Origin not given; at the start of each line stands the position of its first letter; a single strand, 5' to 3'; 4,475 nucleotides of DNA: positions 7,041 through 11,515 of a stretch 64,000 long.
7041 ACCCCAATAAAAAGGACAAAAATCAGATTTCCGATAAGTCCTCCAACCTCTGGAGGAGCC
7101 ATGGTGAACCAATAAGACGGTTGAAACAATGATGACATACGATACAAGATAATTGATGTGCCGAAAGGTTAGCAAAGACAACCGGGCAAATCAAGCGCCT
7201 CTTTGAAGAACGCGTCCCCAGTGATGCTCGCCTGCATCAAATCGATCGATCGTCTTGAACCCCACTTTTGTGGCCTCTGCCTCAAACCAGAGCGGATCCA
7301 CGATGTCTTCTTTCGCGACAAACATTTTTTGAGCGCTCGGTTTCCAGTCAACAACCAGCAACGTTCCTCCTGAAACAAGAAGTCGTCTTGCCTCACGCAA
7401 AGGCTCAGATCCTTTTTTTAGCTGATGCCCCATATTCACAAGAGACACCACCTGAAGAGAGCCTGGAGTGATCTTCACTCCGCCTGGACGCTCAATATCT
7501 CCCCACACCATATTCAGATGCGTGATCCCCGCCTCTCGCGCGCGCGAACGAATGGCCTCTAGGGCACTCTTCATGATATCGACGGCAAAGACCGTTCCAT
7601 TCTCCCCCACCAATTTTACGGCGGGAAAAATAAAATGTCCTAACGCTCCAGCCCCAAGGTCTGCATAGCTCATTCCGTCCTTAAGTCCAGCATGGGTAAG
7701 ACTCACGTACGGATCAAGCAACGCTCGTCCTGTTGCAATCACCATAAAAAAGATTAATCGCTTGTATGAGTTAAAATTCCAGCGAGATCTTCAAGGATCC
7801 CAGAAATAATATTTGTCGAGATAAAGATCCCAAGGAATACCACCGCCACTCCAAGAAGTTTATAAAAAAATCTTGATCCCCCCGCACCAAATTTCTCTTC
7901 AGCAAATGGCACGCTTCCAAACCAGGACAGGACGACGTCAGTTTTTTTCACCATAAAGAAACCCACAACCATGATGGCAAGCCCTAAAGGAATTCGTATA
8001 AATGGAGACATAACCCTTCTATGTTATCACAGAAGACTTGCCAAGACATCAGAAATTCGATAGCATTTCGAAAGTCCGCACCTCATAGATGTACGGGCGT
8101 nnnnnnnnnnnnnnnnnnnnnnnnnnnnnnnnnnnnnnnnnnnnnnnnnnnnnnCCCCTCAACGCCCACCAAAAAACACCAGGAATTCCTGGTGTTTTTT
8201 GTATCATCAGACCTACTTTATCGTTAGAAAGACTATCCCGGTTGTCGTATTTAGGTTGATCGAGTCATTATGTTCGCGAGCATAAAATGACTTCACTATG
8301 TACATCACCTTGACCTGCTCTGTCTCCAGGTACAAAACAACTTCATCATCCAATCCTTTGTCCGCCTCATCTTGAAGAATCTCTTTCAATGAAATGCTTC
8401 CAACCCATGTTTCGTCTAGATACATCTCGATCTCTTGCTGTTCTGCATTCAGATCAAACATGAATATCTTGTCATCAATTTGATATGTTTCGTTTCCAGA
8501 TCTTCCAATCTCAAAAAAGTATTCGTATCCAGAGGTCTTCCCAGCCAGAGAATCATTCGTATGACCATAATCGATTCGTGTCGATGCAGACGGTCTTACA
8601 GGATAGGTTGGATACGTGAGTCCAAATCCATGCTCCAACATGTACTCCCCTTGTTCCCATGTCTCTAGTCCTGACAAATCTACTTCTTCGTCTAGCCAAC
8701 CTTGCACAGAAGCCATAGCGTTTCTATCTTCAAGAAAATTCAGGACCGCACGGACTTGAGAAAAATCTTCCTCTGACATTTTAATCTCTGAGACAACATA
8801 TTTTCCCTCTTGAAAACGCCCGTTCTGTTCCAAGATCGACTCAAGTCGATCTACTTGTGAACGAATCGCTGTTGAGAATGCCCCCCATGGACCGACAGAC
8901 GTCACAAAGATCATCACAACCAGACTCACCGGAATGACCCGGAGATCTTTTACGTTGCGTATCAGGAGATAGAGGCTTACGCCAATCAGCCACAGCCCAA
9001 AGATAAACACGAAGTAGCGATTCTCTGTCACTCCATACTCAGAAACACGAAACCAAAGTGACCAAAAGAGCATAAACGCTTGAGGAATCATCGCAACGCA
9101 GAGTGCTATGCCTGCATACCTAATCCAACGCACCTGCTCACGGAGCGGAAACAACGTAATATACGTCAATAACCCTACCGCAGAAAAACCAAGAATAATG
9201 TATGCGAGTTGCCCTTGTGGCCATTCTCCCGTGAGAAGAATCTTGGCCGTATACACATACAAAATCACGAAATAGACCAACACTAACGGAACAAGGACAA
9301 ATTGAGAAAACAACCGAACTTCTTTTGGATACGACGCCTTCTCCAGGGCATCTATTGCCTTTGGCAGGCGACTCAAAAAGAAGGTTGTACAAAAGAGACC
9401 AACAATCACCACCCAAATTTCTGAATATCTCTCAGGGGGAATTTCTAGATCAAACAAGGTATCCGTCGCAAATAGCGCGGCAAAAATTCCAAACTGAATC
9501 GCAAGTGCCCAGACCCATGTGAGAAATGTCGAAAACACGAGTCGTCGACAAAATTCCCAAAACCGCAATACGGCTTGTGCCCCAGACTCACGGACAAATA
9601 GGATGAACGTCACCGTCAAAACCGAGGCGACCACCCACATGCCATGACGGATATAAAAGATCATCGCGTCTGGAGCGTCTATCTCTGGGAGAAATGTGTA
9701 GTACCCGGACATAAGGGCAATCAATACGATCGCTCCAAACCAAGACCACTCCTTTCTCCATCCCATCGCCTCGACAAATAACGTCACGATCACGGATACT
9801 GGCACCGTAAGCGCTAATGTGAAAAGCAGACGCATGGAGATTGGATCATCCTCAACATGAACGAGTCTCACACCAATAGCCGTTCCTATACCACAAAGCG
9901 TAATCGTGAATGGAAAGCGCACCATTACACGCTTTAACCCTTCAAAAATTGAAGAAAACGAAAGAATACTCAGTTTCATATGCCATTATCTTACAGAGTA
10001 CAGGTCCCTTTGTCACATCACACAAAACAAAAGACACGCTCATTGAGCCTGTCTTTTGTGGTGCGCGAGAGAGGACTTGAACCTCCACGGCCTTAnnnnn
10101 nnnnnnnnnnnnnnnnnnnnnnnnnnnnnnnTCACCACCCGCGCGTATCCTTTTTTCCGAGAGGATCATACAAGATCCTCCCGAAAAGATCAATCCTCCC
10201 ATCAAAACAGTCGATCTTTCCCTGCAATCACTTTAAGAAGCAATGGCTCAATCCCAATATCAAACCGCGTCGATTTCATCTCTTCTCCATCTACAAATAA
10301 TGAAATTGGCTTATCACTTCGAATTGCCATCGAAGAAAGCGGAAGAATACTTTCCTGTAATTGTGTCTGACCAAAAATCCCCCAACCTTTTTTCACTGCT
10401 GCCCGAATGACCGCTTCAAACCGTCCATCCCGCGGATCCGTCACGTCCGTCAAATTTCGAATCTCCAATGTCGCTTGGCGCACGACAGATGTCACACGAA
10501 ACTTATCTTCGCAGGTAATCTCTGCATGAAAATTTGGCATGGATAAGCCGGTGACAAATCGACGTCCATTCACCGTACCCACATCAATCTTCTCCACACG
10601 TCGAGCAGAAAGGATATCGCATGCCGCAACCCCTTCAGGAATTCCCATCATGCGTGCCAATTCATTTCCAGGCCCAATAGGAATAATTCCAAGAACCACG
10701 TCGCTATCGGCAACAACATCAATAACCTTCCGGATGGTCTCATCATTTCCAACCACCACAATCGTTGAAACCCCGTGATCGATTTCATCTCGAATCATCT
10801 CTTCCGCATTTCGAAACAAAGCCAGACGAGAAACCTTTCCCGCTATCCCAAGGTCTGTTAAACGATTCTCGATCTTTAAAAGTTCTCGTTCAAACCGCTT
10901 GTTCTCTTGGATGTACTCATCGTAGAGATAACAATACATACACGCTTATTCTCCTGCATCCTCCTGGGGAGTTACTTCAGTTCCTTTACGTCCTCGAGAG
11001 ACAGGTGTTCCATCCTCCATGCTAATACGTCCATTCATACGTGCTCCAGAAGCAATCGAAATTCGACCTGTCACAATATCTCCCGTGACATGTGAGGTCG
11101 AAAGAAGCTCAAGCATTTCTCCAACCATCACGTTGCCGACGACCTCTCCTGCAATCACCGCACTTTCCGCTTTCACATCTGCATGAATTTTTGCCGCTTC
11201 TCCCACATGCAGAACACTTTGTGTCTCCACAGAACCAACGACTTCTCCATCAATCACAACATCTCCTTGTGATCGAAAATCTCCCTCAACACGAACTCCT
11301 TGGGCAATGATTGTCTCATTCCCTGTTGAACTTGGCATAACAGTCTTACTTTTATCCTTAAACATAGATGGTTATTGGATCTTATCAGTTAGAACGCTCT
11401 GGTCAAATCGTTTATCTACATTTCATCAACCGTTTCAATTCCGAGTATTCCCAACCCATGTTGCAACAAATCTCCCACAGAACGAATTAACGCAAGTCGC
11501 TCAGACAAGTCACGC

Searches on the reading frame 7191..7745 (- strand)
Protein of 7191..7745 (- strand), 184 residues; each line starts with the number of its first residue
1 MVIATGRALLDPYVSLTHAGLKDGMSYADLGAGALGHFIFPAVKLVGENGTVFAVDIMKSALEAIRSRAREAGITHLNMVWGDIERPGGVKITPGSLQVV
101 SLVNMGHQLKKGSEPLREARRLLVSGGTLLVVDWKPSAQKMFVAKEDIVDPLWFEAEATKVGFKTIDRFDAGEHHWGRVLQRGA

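Call 10: search_protein_families(library=pfam, proteins=[window:7191-7745:-], max_evalue=0.001)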
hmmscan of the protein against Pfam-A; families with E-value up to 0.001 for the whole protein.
window:7191-7745:- (184 aa): 5 families
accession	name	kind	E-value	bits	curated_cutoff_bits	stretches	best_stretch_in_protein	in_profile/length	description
PF13847.12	Methyltransf_31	-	5.6e-12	46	27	1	22-135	2-113/145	Methyltransferase domain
PF08241.18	Methyltransf_11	-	2.1e-07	31.9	21.2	1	29-130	2-94/95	Methyltransferase domain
PF13649.12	Methyltransf_25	-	5.5e-07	30.6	27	1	29-127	3-97/97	Methyltransferase domain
PF01209.24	Ubie_methyltran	-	9.9e-06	25.5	20.1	1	20-134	44-154/233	ubiE/COQ5 methyltransferase family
PF08242.18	Methyltransf_12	-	0.00049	21.2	30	1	31-129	4-98/98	Methyltransferase domain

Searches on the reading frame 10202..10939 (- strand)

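Call 10: search_protein_families(library=pfam, proteins=[window:10202-10939:-], max_evalue=0.001)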
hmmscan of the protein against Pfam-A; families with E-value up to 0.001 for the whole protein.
window:10202-10939:- (245 aa): 2 families
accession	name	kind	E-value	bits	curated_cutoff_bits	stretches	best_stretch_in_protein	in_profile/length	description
PF00781.29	DAGK_cat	-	1.5e-14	54.1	23.6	1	14-123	13-125/125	Diacylglycerol kinase catalytic domain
PF01513.26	NAD_kinase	-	0.00018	22.3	25.5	1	18-84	39-101/130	ATP-NAD kinase N-terminal domain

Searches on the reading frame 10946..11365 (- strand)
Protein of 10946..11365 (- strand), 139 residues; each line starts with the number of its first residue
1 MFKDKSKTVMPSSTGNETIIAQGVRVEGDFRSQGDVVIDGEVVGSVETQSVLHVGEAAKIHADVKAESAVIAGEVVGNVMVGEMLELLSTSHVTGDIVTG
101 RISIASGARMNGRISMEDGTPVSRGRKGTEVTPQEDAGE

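Call 10: search_protein_families(library=pfam, proteins=[window:10946-11365:-], max_evalue=0.001)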
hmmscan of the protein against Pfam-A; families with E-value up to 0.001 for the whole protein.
window:10946-11365:- (139 aa): 1 family
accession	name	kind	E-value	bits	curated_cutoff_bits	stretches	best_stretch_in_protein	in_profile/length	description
PF04519.19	Bactofilin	-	8.1e-26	90.6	27.9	1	18-114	1-97/98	Polymer-forming cytoskeletal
